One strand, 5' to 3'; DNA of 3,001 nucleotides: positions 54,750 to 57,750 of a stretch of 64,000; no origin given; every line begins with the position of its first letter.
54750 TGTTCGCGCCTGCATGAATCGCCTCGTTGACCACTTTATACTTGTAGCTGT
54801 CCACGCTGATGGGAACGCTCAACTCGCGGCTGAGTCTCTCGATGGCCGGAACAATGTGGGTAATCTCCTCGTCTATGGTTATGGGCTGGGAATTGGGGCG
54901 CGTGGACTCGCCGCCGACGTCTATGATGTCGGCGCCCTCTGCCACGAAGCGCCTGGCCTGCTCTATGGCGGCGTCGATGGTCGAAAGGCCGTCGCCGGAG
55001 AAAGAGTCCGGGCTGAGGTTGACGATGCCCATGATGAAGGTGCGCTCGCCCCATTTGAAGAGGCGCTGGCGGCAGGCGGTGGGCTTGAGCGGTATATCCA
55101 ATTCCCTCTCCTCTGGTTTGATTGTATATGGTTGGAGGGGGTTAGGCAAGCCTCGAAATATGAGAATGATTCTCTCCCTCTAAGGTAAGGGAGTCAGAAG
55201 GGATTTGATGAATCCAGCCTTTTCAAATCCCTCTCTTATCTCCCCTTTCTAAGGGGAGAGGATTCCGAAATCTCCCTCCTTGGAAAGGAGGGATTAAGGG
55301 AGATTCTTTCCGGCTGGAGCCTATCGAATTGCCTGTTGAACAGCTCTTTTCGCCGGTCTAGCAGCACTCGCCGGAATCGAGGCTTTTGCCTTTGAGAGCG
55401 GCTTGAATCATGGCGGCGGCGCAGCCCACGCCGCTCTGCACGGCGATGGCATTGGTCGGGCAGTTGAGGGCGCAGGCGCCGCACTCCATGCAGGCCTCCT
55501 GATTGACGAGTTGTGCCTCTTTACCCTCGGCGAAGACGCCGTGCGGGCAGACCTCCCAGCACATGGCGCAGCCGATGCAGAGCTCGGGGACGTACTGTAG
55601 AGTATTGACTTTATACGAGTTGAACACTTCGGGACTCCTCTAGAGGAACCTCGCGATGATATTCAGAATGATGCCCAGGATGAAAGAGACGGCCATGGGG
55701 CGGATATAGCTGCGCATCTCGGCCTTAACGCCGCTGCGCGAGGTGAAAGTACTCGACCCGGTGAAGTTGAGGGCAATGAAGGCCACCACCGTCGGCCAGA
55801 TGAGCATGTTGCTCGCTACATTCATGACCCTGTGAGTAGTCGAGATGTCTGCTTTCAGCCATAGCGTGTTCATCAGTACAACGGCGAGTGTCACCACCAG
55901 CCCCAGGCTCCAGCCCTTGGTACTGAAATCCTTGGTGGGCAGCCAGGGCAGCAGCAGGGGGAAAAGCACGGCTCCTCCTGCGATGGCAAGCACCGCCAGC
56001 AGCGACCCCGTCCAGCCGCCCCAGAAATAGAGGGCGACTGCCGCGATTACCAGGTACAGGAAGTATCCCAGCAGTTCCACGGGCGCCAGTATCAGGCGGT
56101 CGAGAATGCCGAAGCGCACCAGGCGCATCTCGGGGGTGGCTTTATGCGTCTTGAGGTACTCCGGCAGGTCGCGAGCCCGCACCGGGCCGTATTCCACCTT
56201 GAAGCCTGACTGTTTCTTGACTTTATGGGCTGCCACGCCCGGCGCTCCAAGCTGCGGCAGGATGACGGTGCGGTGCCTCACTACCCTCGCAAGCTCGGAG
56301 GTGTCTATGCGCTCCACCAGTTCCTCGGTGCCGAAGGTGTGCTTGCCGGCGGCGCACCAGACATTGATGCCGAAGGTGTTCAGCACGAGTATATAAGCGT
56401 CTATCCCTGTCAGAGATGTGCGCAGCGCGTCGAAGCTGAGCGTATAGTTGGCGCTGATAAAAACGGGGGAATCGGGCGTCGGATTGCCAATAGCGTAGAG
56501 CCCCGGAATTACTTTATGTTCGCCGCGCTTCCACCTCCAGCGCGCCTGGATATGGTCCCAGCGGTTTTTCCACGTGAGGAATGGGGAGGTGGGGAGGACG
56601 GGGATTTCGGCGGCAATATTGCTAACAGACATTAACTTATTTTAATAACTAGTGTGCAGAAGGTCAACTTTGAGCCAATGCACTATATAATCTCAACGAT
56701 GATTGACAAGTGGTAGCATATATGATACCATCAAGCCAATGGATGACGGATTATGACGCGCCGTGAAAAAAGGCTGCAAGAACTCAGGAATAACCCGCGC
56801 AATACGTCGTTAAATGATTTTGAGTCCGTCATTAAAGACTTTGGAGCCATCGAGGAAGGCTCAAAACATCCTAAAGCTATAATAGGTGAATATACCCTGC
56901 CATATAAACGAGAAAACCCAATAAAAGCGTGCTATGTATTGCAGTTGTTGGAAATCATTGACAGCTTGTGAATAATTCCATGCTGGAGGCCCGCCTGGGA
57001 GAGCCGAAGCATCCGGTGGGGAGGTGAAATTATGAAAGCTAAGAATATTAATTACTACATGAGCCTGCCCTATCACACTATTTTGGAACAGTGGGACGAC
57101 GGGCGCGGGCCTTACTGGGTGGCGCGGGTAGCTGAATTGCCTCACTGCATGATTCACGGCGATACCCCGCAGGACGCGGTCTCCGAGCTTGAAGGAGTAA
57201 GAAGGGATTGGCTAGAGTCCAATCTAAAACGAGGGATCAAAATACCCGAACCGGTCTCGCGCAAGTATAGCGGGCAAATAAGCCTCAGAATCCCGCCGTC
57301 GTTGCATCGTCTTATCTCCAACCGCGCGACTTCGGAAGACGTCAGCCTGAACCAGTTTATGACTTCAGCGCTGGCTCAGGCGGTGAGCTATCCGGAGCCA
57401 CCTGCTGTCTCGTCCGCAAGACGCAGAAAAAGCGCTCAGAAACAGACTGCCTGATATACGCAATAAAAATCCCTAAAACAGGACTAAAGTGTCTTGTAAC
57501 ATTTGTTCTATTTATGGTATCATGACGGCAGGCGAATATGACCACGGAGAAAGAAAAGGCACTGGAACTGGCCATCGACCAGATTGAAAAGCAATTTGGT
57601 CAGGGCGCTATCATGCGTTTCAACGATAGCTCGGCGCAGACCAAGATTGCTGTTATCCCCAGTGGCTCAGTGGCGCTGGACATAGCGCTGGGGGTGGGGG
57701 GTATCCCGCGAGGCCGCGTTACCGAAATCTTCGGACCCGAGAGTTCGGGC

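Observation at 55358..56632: hgcA-hgcB mercury methylation gene pair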

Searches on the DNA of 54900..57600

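Call 13: search_rna_families(source=window, start=54900, end=57600, threshold=evalue, max_evalue=5)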
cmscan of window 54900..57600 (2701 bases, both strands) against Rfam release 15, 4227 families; matches with E-value up to 5: 13.
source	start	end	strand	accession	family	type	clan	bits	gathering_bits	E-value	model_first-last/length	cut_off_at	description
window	55226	55305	+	RF01897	mir-188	Gene; miRNA;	-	26.3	72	0.026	1-84/84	no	mir-188 microRNA precursor family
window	55027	55082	+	RF01276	sR53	Gene; snRNA; snoRNA; CD-box;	-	22.8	49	0.022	1-60/60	no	Small nucleolar RNA sR53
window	54991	55073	+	RF00312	snoZ206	Gene; snRNA; snoRNA; CD-box;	-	21.5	50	0.86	1-129/129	no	Small nucleolar RNA Z206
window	55176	55291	-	RF00428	SNORA38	Gene; snRNA; snoRNA; HACA-box;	-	21.2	60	0.27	1-131/131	no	Small nucleolar RNA SNORA38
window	55166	55306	+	RF01055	Molybdenum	Cis-reg; riboswitch;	-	20.7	36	0.092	1-135/135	no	Molybdenum/Tungsten riboswitch aptamer (Moco RNA motif)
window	55236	55296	-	RF00906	MIR1120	Gene; miRNA;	-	20.6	86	0.95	1-87/87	no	MIR1120/MIR1122 microRNA precursor family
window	55230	55303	-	RF01897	mir-188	Gene; miRNA;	-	20.1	72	1.3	1-84/84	no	mir-188 microRNA precursor family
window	55231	55302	+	RF00884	MIR815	Gene; miRNA;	-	19.9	63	1.8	1-81/81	no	MIR815 microRNA precursor family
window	55185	55248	-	RF04279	mir-H20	Gene; miRNA;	CL00141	19.9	99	2.2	1-82/82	no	mir-H20 microRNA precursor family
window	55196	55236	+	RF04279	mir-H20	Gene; miRNA;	CL00141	18.7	99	4.3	1-82/82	no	mir-H20 microRNA precursor family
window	55187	55245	-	RF04036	mir-2076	Gene; miRNA;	-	18.4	90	2.9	1-68/68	no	mir-2076 microRNA precursor family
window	54964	55189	-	RF00449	IRES_HIF1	Cis-reg; IRES;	-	16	110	0.26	1-279/279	no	HIF-1 alpha IRES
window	55156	55246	-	RF00602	SCARNA21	Gene; snRNA; snoRNA; scaRNA;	-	15.3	60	3.8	1-140/140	no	Small Cajal body specific RNA 21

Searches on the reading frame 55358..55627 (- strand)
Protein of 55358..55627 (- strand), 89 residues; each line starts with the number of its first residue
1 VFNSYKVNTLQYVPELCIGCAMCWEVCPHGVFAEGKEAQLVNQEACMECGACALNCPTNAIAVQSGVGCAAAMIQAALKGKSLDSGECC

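Call 3: search_protein_families(library=ncbifam, proteins=[window:55358-55627:-], max_evalue=0.01)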
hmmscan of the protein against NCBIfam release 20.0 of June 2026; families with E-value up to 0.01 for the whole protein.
window:55358-55627:- (89 aa): 80 families (the best 25 are shown)
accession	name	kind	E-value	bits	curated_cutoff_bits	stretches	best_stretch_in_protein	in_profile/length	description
NF040864.1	HgcB_ferredoxin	equivalog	7.1e-32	109.1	99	1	6-89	5-93/93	mercury methylation ferredoxin HgcB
NF043039.1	HgcAB_like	equivalog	1.1e-13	51.5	285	1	9-61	294-349/350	HgcAB-like fusion protein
NF058577.1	FdxA_fam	equivalog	1.9e-11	44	65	1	15-60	7-52/52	4Fe-4S ferredoxin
NF040770.1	hetero_SS_HdrA2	exception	7.1e-10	37.6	1100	1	14-79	576-642/777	CoB-CoM heterodisulfide reductase HdrA2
TIGR02179.1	PorD_KorD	subfamily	2.4e-09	37.1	60.05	1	15-63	25-74/78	2-oxoacid:acceptor oxidoreductase, delta subunit, pyruvate/2-ketoisovalerate family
NF038196.1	ferrodoxin_EFR1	subfamily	5.3e-09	36.5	75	1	12-64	181-232/242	EFR1 family ferrodoxin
NF045490.1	FdxA_Protbact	equivalog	6.1e-09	36.1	135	1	13-67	5-61/104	ferredoxin FdxA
TIGR02494.1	PFLE_PFLC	subfamily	1.3e-08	34.5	174.35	1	7-79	40-115/293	glycyl-radical enzyme activating protein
NF007204.0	PRK09625.1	equivalog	1.5e-08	34.7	125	1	4-60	48-105/133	pyruvate flavodoxin oxidoreductase subunit delta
NF040684.1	PorD_Arch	equivalog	1.5e-08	34.6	120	1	12-64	29-82/85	pyruvate synthase subunit PorD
NF045790.1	OxalOxreddelta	equivalog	1.9e-08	33.8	230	1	13-62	258-307/316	oxalate oxidoreductase subunit delta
NF006221.0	PRK08348.1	subfamily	3.5e-08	33.2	124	1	9-64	38-95/136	NADH-plastoquinone oxidoreductase subunit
TIGR01944.1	rnfB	subfamily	4.4e-08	32.9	68.7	1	13-65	111-164/190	RnfABCDGE type electron transport complex subunit B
NF045874.1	Vhu_polyferre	exception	4.7e-08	32.2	600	1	12-71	193-253/381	F420-non-reducing hydrogenase associated-polyferredoxin VhuB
TIGR03224.1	benzo_boxA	equivalog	7.5e-08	31.7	459.2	1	14-64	9-59/411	benzoyl-CoA 2,3-epoxidase subunit BoxA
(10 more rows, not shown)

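Call 4: search_protein_families(library=pfam, proteins=[window:55358-55627:-], max_evalue=0.01)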
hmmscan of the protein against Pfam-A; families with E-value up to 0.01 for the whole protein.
window:55358-55627:- (89 aa): 16 families
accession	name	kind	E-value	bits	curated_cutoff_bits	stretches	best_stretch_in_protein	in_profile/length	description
PF00037.32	Fer4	-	7.9e-15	54.4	21.1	2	41-61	3-23/24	4Fe-4S binding domain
PF12837.12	Fer4_6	-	1.6e-10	40.9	25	2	11-32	3-24/24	4Fe-4S binding domain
PF13237.11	Fer4_10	-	9.2e-10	38.8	25.5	1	12-57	4-53/53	4Fe-4S dicluster domain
PF13187.11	Fer4_9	-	9.9e-10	38.7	27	1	17-61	2-52/52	4Fe-4S dicluster domain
PF12838.12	Fer4_7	-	2.6e-09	37.8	27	3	8-31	29-52/52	4Fe-4S dicluster domain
PF14697.11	Fer4_21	-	2.7e-09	37.5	35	2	17-62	8-58/59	4Fe-4S dicluster domain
PF12797.12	Fer4_2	-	6.8e-09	35.6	24.5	1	39-58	3-22/22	4Fe-4S binding domain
PF13484.11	Fer4_16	-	2.2e-07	32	30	2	46-65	2-21/66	4Fe-4S double cluster binding domain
PF13183.11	Fer4_8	-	3.4e-07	31.2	27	2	44-59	3-18/68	4Fe-4S dicluster domain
PF25160.1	LdpA_Fe-S-bd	-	4.7e-07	29.9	27.6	2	40-65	22-47/49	LdpA Fe-S cluster-binding domain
PF12800.12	Fer4_4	-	7.7e-06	26.3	24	0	44-58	2-16/17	4Fe-4S binding domain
PF13370.11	Fer4_13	-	5.8e-05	24.1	24.5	0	15-35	4-23/58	4Fe-4S single cluster domain of Ferredoxin I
PF13534.11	Fer4_17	-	0.00028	21.8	22.2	0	13-31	42-60/61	4Fe-4S dicluster domain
PF13459.11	Fer4_15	-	0.00066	20.8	22.4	0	15-29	6-20/66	4Fe-4S single cluster domain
PF12798.12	Fer4_3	-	0.0032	18.6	27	0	46-60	1-15/15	4Fe-4S binding domain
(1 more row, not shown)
